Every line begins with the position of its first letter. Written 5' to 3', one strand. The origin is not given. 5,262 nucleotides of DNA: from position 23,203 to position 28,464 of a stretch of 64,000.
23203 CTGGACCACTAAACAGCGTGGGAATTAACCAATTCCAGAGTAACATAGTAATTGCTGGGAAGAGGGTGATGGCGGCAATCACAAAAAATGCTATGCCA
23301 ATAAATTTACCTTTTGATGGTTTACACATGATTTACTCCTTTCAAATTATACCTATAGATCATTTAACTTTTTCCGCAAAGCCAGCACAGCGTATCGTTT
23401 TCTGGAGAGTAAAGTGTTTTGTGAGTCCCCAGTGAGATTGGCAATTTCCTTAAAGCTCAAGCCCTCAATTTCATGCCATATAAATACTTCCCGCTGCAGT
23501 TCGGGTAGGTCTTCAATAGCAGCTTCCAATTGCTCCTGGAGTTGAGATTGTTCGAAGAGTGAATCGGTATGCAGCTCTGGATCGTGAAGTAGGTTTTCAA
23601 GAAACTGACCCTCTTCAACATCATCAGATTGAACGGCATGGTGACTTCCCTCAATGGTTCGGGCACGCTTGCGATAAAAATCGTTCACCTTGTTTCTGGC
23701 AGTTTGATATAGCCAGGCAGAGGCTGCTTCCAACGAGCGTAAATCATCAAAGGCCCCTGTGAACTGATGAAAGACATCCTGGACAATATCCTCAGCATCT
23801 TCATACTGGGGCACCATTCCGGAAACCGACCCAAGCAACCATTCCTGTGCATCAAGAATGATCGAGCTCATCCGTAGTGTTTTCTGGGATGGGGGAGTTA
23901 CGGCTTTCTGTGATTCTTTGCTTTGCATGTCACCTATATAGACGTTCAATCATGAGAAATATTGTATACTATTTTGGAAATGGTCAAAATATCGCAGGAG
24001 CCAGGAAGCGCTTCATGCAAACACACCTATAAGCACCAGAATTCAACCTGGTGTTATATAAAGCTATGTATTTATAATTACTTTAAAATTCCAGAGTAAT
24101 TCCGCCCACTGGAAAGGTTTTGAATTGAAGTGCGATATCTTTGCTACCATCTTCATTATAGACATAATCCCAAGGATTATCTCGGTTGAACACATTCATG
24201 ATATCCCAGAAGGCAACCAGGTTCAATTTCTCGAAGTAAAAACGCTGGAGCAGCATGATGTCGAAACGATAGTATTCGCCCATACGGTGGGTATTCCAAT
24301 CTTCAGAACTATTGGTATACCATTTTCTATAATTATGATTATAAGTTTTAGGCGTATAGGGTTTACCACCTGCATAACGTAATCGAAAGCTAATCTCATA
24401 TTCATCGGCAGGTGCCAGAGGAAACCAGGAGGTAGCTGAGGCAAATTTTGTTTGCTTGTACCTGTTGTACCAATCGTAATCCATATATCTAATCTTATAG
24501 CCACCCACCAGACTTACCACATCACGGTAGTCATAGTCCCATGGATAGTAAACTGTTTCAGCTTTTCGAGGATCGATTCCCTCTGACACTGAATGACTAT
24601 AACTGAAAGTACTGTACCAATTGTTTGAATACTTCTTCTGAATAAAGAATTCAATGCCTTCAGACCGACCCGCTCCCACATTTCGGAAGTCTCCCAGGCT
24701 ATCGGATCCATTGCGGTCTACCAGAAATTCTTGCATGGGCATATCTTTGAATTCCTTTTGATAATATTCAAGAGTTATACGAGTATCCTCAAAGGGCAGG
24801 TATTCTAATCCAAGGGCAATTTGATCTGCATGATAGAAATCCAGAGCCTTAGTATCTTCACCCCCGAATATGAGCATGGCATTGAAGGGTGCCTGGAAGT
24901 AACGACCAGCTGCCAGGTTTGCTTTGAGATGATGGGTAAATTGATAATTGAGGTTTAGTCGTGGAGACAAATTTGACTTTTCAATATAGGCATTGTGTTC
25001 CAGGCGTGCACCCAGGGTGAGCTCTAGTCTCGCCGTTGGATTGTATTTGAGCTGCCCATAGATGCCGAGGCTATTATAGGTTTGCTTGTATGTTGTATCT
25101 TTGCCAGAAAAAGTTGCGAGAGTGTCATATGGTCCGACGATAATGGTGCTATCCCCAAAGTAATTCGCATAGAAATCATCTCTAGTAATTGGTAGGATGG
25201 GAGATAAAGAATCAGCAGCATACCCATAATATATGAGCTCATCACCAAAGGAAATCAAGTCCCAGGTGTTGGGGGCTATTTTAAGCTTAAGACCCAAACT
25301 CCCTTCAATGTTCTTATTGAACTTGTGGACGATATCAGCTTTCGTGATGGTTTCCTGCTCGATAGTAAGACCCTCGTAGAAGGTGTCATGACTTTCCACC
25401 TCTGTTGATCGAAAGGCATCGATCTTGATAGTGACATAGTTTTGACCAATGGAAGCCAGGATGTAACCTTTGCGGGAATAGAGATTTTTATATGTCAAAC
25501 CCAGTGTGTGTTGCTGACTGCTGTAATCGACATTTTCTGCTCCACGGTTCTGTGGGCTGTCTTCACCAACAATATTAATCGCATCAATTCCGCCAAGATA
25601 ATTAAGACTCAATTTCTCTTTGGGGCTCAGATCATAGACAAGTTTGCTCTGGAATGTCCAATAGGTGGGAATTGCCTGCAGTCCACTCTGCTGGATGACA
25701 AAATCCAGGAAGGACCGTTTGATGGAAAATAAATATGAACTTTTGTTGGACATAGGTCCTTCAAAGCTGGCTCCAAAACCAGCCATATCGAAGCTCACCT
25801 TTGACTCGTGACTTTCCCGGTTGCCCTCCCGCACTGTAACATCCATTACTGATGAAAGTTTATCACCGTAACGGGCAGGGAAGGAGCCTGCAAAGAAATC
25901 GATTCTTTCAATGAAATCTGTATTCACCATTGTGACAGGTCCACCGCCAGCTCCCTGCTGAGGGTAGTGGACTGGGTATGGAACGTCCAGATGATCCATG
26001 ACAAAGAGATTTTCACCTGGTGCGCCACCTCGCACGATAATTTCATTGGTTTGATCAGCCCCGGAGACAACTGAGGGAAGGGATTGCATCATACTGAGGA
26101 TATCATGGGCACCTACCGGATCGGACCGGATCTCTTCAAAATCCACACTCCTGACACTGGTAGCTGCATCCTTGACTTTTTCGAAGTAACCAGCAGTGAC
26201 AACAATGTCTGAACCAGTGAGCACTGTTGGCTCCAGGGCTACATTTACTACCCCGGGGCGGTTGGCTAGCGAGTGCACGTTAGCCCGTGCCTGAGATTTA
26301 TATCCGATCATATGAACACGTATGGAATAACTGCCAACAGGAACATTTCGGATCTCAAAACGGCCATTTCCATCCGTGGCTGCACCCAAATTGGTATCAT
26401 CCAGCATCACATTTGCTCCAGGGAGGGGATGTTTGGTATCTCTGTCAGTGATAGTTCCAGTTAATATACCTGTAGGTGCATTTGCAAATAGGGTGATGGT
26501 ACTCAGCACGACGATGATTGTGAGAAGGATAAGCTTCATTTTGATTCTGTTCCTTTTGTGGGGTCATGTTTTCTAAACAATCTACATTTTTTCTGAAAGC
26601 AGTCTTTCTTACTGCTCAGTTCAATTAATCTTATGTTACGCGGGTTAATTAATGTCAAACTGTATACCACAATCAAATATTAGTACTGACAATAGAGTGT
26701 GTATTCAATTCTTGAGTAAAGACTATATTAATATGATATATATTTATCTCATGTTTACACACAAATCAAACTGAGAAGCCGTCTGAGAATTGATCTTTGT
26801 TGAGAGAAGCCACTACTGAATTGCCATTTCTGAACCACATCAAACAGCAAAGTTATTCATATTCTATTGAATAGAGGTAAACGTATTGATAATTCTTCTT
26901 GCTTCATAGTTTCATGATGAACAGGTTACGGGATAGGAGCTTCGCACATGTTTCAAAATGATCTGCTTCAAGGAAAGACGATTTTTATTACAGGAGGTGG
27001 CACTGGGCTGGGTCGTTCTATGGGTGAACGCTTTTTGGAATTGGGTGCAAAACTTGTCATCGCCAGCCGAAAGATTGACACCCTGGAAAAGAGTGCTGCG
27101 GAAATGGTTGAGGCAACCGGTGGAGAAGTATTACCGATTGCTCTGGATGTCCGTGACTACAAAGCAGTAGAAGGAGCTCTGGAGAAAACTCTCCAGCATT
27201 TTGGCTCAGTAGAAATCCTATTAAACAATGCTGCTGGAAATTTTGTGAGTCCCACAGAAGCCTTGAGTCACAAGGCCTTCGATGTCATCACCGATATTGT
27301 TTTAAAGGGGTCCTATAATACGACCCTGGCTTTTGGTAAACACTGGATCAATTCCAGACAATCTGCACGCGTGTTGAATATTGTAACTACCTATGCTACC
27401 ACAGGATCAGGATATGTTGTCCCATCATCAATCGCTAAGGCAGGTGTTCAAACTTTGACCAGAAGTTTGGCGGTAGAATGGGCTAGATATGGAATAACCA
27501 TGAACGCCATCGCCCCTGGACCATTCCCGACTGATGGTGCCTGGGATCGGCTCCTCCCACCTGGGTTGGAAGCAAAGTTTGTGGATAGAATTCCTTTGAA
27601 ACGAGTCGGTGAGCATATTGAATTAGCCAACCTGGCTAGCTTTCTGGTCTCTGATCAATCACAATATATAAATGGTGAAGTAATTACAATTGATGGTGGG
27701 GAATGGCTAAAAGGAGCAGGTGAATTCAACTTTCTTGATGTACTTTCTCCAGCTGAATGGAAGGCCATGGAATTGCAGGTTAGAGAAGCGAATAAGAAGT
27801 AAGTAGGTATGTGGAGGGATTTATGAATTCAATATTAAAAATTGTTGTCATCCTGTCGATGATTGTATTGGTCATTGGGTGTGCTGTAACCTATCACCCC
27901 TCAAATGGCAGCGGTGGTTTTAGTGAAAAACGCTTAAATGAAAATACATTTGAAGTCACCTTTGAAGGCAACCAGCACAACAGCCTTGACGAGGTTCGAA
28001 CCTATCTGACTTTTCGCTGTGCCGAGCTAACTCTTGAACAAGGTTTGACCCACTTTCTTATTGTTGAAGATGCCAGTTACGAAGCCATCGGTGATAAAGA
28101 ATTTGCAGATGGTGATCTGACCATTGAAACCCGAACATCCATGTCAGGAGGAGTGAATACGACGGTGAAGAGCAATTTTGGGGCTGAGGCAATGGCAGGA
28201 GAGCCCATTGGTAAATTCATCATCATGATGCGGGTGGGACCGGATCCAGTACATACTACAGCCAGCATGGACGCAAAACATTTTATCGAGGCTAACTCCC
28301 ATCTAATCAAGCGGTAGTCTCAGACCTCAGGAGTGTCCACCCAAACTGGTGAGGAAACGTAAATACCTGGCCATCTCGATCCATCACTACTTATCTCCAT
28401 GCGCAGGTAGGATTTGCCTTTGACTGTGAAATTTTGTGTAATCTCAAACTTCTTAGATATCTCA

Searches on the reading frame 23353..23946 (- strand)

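Call 33: search_protein_families(library=ncbifam, max_evalue=1e-8, proteins=[window:23353-23946:-])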
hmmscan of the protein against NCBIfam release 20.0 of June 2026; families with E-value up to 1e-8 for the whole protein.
window:23353-23946:- (197 aa): 42 families (the best 25 are shown)
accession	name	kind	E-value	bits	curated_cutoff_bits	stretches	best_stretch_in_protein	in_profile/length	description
NF009166.1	PRK12513.1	equivalog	1.2e-31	109.9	206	1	43-196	41-188/193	RNA polymerase sigma factor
TIGR02985.1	Sig70_bacteroi1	subfamily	1.5e-23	83.8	126.4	1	44-194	21-162/162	RNA polymerase sigma-70 factor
TIGR02937.1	sigma70-ECF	superfamily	4.6e-22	78.4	42.9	1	42-194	19-165/165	sigma-70 family RNA polymerase sigma factor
TIGR02959.1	SigZ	equivalog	1e-19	71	168.65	1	41-116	12-87/170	RNA polymerase sigma factor SigZ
NF007215.0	PRK09637.1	equivalog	2.7e-19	69.9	212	1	42-195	19-155/181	RNA polymerase sigma factor SigZ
NF058625.1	sigma_PG0214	equivalog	1.5e-18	67.1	130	1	29-189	9-159/170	GFO_1088 family ECF-type sigma factor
NF008888.0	PRK11922.1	equivalog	2.4e-18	66.6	204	1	44-195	50-197/231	RNA polymerase sigma factor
TIGR02983.1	SigE-fam_strep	subfamily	3.1e-17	62.9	141.55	1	31-195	13-159/162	SigE family RNA polymerase sigma factor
TIGR02947.1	SigH_actino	hypoth_equivalog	4.8e-17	62.3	251.55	1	21-196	8-181/193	RNA polymerase sigma-70 factor, TIGR02947 family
TIGR02950.1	SigM_subfam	subfamily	7.1e-16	58.4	147.95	1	46-180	22-144/159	RNA polymerase sigma factor, SigM family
TIGR02989.1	Sig-70_gvs1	subfamily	8.4e-15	55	124.55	1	30-179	7-143/158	RNA polymerase sigma-70 factor, Rhodopirellula/Verrucomicrobium family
NF006550.0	PRK09047.1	equivalog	5e-14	52.2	173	1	45-196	33-189/194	RNA polymerase sigma factor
NF006930.0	PRK09415.1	subfamily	1.2e-13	51.3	198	1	22-195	14-176/179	RNA polymerase factor sigma C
TIGR02984.1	Sig-70_plancto1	subfamily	1.7e-13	50.6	183.75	1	50-194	37-188/189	RNA polymerase sigma-70 factor, Planctomycetaceae-specific subfamily 1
TIGR02939.1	RpoE_Sigma70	equivalog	4.6e-13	49.6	236.15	1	33-195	29-187/190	RNA polymerase sigma factor RpoE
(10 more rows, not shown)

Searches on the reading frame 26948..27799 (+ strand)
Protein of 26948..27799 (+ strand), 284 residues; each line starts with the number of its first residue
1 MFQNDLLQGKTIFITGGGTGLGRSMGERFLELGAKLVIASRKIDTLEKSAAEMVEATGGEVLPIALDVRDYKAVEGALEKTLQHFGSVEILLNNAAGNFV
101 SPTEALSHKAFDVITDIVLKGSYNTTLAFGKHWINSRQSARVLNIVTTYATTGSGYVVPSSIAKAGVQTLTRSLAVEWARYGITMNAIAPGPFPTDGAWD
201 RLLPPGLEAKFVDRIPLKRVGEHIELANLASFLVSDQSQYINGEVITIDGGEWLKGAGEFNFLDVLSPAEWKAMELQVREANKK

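Call 33: search_protein_families(library=ncbifam, max_evalue=1e-8, proteins=[window:26948-27799:+])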
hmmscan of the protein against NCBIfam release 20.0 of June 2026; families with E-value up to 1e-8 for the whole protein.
window:26948-27799:+ (284 aa): 202 families (the best 25 are shown)
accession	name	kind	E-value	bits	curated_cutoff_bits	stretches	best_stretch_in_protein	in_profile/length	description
NF005811.0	PRK07677.1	equivalog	8e-78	261.5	318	1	8-255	2-250/254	2,4-dienoyl-CoA reductase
NF005752.0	PRK07576.1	subfamily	2.3e-62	210.8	321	1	7-258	7-256/271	SDR family oxidoreductase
NF006070.0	PRK08213.1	subfamily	1.7e-51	175.2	279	1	7-251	10-255/259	gluconate 5-dehydrogenase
NF005559.1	PRK07231.1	subfamily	5.1e-51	173.6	215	1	7-252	2-247/249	glucose 1-dehydrogenase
NF004198.0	PRK05653.1-3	equivalog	5.9e-48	163.5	296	1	5-252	3-246/248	3-oxoacyl-ACP reductase FabG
NF005469.0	PRK07063.1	equivalog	2.6e-44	151.7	306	1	6-252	4-254/260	SDR family oxidoreductase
NF006693.0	PRK09242.1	equivalog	4.4e-44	150.6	328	1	7-251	8-252/258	SDR family oxidoreductase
TIGR01830.1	3oxo_ACP_reduc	equivalog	6.5e-44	150.4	297.75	1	13-251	2-237/239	3-oxoacyl-[acyl-carrier-protein] reductase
TIGR01832.1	kduD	equivalog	3.9e-42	144.5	338.85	1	7-254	3-246/248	2-dehydro-3-deoxy-D-gluconate 5-dehydrogenase KduD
NF052558.1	MBtsdlDhBudC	equivalog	5e-42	144.2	270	1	8-252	2-241/250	meso-2,3-butanediol dehydrogenase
NF004778.0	PRK06124.1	equivalog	5.9e-42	143.8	303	1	6-252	8-252/256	SDR family oxidoreductase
NF005390.0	PRK06935.1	equivalog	2.7e-41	141.6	369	1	7-254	13-256/258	2-dehydro-3-deoxy-D-gluconate 5-dehydrogenase KduD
NF009468.0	PRK12826.1-4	equivalog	5.5e-40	137.7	318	1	6-255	4-250/256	SDR family oxidoreductase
NF009466.0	PRK12826.1-2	subfamily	5.6e-40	137.4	222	1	10-253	4-245/248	3-oxoacyl-ACP reductase FabG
NF005711.0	PRK07523.1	subfamily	8.4e-40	137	413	1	7-251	8-250/255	SDR family oxidoreductase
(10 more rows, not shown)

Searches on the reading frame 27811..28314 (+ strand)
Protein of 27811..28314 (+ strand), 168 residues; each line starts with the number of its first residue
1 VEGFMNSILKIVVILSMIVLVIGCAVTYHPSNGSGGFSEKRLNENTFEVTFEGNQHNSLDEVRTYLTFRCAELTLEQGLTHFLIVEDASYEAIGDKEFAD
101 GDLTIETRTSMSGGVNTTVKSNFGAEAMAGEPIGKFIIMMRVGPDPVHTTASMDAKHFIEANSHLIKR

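Call 33: search_protein_families(library=ncbifam, max_evalue=1e-8, proteins=[window:27811-28314:+])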
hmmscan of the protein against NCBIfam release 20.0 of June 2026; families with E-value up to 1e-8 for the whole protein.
window:27811-28314:+ (168 aa): 1 family
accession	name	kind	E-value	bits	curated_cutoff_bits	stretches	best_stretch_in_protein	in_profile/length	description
NF047637.1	lipo_CC0125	subfamily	3.4e-22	79.7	40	1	11-92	3-87/169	CC0125/CC1285 family lipoprotein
